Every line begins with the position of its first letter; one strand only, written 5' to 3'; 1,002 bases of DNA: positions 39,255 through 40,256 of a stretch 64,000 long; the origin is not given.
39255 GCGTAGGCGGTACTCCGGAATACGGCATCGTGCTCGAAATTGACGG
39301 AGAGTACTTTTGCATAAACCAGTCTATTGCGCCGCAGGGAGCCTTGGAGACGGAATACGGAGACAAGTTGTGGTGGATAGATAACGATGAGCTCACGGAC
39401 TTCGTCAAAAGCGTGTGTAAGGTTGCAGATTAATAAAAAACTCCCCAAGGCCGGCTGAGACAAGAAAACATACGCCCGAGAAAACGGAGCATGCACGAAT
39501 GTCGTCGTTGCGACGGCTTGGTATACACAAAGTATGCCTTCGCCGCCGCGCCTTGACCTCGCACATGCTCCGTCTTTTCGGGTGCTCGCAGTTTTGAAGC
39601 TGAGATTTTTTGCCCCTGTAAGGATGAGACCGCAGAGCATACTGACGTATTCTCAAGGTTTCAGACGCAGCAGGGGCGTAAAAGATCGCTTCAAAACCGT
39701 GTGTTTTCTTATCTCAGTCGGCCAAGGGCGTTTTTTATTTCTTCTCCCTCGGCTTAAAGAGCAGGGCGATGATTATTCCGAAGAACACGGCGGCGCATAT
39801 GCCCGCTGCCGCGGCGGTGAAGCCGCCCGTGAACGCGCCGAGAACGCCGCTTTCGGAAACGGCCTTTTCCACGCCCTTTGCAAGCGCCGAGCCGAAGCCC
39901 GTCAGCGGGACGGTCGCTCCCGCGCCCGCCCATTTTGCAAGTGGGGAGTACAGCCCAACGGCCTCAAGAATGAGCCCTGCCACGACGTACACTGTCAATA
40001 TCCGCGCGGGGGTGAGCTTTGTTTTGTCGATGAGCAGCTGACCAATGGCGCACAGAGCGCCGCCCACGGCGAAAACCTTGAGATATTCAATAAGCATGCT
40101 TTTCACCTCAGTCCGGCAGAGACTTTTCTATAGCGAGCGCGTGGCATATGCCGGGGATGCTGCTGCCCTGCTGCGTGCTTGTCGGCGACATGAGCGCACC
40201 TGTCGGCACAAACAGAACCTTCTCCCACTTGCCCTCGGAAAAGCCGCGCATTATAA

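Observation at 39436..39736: R1 copy B at the 3' end of spoVAE: flipped core, giant bidirectional terminator geometry, and structure-preserving substitutions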

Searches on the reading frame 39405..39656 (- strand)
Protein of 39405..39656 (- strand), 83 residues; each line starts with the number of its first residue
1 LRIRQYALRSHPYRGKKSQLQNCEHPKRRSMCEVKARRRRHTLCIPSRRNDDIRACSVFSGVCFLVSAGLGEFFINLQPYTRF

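Call 67: search_protein_families(library=pfam, proteins=[window:39405-39656:-], max_evalue=0.01)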
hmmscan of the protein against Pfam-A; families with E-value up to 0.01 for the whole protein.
window:39405-39656:- (83 aa): 0 families

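Call 72: find_homologous_proteins(query=window:39405-39656:-, max_evalue=0.001)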
Query window:39405-39656:- (83 aa): 4 proteins with E <= 0.001 among 6 candidates.
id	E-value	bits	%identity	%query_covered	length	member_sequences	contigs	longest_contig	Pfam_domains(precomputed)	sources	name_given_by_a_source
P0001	1.3e-20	91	69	73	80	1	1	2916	-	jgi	jgi:hypothetical protein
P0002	1.0e-18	85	68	81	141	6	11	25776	PF00589.28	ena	-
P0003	1.4e-15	75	70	60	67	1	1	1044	-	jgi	-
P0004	7.6e-14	69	70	64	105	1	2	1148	-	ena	-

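Call 74: find_encoding_contigs(protein=P0002, flank=6000, max_places=8)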
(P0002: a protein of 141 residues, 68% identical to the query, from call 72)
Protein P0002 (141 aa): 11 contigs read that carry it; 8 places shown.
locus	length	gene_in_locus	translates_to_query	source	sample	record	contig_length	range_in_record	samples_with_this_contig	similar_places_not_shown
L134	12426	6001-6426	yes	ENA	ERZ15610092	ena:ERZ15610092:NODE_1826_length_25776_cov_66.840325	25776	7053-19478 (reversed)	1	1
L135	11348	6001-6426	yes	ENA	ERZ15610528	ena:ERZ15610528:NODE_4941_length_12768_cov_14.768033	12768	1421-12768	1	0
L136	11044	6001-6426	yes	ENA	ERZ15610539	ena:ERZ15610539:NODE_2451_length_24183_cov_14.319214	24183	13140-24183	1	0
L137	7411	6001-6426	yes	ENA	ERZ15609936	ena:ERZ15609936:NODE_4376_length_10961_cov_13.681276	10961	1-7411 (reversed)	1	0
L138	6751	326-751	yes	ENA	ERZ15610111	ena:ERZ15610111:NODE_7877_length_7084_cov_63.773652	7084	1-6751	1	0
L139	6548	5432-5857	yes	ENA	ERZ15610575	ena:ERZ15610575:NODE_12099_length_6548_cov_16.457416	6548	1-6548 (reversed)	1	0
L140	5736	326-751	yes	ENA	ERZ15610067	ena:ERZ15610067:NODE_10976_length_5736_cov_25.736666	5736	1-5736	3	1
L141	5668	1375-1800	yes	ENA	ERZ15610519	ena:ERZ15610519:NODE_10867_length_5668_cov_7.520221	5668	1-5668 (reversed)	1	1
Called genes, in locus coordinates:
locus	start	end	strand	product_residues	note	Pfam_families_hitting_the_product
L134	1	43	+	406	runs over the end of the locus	-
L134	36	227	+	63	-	-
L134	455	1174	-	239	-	PF00392:GntR, PF13412:HTH_24 (weak), PF07729:FCD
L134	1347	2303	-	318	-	PF00696:AA_kinase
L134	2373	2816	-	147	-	PF13291:ACT_4 (weak), PF01842:ACT (weak)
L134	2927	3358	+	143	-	PF04657:DMT_YdcZ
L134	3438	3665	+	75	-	-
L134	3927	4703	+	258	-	PF00072:Response_reg, PF08769:Spo0A_C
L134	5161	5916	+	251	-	PF02899:Phage_int_SAM_1 (weak), PF13495:Phage_int_SAM_4 (faint), PF00589:Phage_integrase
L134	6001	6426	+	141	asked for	PF00589:Phage_integrase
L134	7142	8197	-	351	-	PF27199:YonV_C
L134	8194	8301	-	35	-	-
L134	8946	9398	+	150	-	-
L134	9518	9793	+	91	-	-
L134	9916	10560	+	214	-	PF10263:SprT-like (weak)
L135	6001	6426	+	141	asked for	PF00589:Phage_integrase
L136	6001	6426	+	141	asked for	PF00589:Phage_integrase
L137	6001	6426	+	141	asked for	PF00589:Phage_integrase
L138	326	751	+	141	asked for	PF00589:Phage_integrase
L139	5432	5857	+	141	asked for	PF00589:Phage_integrase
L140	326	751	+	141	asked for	PF00589:Phage_integrase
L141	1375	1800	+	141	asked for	PF00589:Phage_integrase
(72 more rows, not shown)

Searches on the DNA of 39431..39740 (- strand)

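Call 46: search_dna_similar(query=window:39431-39740:-, collection=plasmids, mode=distant, max_evalue=0.001)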
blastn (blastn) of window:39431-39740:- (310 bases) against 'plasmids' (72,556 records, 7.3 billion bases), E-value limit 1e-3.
No match.
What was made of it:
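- Tried and rejected: Plasmids gave none (call 46).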

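Call 47: search_dna_similar(query=window:39431-39740:-, collection=phages, mode=distant, max_evalue=0.001)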
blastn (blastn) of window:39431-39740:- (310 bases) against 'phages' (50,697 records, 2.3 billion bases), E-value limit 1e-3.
Records with a match: 2; places in all: 2; records where one place covers at least 80% of the query: 0.
Best place of each record, by identity: 60-80% 2.
By first word of the organism name: Bacteriophage 2.
By host as written in the record: - 2.
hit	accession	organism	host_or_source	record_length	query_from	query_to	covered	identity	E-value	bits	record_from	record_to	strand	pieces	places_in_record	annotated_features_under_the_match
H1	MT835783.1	Bacteriophage sp.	human fecal samples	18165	145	292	48%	69.5%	2e-4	52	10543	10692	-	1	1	record has no annotation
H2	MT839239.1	Bacteriophage sp.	human fecal samples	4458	154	234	26%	75.0%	1e-5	56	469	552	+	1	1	record has no annotation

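Call 48: get_annotated_region(hit=H1, flank=1500)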
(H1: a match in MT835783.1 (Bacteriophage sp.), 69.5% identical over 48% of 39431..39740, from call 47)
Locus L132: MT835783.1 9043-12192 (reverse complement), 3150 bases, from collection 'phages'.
description: UNVERIFIED: Bacteriophage sp. clone scaffold_680 genomic sequence.
organism: Bacteriophage sp. (NCBI taxid 38018)
taxonomy: Viruses
host: -; source: human fecal samples; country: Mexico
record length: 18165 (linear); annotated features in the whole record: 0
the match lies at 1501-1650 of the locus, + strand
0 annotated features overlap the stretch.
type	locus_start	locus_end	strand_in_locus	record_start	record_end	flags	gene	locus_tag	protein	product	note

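Call 49: get_annotated_region(hit=H2, flank=1500)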
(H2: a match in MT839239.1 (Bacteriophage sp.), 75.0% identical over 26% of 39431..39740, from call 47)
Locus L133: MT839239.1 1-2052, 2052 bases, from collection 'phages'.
description: UNVERIFIED: Bacteriophage sp. clone scaffold_10087 genomic sequence.
organism: Bacteriophage sp. (NCBI taxid 38018)
taxonomy: Viruses
host: -; source: human fecal samples; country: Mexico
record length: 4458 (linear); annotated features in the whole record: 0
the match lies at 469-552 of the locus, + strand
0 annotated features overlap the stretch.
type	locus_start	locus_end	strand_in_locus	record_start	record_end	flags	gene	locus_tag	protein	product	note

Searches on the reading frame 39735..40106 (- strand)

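Call 67: search_protein_families(library=pfam, proteins=[window:39735-40106:-], max_evalue=0.01)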
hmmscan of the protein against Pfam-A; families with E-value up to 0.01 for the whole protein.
window:39735-40106:- (123 aa): 1 family
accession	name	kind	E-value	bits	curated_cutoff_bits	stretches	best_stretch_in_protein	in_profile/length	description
PF03862.18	SpoVAC_SpoVAEB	-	3.8e-36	124.4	25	1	7-115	1-116/117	SpoVAC/SpoVAEB sporulation membrane protein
